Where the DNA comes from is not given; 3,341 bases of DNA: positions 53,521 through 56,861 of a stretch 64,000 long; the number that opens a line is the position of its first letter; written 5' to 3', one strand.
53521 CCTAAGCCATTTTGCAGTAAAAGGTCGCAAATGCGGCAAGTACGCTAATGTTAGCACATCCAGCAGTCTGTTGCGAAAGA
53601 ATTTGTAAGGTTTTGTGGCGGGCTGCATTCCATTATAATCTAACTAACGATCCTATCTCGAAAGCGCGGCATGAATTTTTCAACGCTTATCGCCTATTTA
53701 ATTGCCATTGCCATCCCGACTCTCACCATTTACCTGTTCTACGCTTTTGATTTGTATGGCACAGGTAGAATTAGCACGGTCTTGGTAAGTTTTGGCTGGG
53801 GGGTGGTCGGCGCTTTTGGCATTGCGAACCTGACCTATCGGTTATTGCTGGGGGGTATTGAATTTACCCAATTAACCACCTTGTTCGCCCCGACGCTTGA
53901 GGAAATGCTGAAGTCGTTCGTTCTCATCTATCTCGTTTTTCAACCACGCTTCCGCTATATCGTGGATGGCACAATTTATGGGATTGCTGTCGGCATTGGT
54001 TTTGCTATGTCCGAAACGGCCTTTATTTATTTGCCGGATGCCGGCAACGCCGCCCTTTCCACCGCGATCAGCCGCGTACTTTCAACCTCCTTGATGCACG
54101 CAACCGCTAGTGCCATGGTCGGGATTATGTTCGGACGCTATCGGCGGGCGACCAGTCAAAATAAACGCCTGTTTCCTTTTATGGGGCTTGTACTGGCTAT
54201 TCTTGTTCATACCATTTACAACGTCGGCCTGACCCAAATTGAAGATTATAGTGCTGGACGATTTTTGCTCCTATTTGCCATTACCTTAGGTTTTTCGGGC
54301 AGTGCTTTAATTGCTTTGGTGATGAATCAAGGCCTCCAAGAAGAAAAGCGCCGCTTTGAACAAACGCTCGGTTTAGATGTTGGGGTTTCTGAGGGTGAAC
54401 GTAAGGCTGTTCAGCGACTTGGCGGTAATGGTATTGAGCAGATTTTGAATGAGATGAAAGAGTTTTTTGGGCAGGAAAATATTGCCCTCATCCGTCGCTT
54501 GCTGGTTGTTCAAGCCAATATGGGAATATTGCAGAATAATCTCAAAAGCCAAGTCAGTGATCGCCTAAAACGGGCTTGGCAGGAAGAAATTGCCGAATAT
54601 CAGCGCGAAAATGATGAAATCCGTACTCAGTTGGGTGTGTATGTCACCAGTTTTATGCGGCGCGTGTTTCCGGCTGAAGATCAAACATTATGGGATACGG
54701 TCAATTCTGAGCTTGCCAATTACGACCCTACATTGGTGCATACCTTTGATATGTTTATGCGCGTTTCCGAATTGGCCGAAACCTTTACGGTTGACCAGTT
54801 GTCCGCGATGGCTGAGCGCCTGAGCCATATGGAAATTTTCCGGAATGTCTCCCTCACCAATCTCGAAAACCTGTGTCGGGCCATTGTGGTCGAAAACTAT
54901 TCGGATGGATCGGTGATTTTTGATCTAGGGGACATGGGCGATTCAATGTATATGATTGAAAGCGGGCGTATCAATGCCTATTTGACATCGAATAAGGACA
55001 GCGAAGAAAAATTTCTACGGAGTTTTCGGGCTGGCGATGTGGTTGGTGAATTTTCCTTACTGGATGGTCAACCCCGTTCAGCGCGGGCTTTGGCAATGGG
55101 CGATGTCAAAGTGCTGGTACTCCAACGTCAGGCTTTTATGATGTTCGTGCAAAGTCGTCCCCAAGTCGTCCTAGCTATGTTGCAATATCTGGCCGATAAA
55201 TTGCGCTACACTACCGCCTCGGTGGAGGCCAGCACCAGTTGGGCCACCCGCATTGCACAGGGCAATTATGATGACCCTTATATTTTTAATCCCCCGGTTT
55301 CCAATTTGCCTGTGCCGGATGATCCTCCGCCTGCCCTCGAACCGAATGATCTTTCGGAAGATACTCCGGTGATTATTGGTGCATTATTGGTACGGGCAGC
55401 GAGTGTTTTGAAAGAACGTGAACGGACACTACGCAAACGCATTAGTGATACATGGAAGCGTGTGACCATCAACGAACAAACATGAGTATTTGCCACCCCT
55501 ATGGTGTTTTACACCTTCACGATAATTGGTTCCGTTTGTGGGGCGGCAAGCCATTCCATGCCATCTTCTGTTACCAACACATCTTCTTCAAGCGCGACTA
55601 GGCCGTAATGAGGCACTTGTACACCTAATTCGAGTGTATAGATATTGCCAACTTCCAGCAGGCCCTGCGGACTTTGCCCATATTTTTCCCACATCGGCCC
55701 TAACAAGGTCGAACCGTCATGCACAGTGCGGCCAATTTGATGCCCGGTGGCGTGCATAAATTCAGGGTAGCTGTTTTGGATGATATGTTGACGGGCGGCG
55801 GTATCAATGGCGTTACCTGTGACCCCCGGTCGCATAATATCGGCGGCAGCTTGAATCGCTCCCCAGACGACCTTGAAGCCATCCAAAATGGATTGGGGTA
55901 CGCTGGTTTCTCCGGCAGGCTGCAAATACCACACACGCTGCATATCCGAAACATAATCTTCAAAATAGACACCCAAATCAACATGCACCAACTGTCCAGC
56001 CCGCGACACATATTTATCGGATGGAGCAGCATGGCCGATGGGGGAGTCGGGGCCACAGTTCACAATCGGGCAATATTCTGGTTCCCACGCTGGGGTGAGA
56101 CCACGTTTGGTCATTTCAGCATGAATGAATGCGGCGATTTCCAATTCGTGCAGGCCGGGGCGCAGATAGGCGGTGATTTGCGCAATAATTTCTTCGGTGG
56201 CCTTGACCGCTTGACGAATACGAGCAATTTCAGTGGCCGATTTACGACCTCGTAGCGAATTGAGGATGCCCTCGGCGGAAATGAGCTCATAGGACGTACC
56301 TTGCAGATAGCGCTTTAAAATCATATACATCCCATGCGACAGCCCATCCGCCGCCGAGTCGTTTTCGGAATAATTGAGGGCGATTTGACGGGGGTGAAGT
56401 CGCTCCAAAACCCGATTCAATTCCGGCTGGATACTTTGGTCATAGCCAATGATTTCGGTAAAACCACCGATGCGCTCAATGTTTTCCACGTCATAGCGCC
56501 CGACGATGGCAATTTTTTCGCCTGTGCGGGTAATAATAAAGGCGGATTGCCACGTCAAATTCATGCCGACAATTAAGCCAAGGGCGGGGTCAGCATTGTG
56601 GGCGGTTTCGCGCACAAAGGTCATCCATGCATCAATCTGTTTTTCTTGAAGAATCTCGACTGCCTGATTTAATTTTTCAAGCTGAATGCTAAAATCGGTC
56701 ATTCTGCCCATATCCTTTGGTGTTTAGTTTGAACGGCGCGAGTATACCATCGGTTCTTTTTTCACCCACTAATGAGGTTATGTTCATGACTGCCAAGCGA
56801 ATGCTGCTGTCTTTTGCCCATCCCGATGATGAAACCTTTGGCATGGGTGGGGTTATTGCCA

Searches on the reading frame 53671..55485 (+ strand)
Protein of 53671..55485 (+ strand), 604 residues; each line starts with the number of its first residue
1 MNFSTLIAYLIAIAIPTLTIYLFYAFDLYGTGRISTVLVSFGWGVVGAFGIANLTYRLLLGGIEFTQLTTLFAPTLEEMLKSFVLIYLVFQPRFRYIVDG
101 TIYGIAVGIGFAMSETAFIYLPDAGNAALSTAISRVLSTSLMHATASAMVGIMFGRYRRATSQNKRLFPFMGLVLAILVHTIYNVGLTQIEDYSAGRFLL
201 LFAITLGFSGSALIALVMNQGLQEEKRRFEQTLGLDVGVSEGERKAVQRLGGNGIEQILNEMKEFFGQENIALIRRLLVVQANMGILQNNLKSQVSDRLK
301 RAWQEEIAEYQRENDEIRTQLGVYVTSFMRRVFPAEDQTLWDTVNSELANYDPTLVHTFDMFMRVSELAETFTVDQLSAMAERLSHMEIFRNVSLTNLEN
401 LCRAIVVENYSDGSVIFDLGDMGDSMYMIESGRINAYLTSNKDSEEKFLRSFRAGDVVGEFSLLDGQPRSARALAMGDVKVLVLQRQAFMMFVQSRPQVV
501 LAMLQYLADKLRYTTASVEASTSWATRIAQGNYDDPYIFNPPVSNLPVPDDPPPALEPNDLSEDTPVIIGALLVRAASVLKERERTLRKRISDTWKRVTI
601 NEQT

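Call 98: search_protein_families(library=pfam, proteins=[window:53671-55485:+], max_evalue=0.00001)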
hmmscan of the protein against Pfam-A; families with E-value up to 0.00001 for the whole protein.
window:53671-55485:+ (604 aa): 2 families
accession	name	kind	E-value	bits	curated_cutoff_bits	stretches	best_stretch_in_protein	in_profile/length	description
PF13367.11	PrsW-protease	-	2.6e-25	89.6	23.5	1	35-196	4-182/196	PrsW family intramembrane metalloprotease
PF00027.35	cNMP_binding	-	1.3e-19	70.3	27.5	1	408-495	2-88/89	Cyclic nucleotide-binding domain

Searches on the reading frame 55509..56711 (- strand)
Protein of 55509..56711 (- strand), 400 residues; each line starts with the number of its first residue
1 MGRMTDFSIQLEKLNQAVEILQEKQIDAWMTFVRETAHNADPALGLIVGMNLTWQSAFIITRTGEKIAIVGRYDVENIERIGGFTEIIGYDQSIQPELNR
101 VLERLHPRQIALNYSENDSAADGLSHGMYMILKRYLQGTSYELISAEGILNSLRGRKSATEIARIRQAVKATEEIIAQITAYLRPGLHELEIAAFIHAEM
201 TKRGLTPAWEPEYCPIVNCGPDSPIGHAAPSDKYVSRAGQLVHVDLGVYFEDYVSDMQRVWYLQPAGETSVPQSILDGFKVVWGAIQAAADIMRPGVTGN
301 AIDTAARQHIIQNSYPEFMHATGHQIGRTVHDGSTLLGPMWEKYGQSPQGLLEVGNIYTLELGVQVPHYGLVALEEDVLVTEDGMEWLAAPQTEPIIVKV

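Call 98: search_protein_families(library=pfam, proteins=[window:55509-56711:-], max_evalue=0.00001)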
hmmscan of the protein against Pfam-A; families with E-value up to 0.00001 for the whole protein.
window:55509-56711:- (400 aa): 1 family
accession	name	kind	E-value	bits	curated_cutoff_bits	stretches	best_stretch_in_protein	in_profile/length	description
PF00557.29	Peptidase_M24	-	8.2e-41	140.5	23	1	164-382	2-208/208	Metallopeptidase family M24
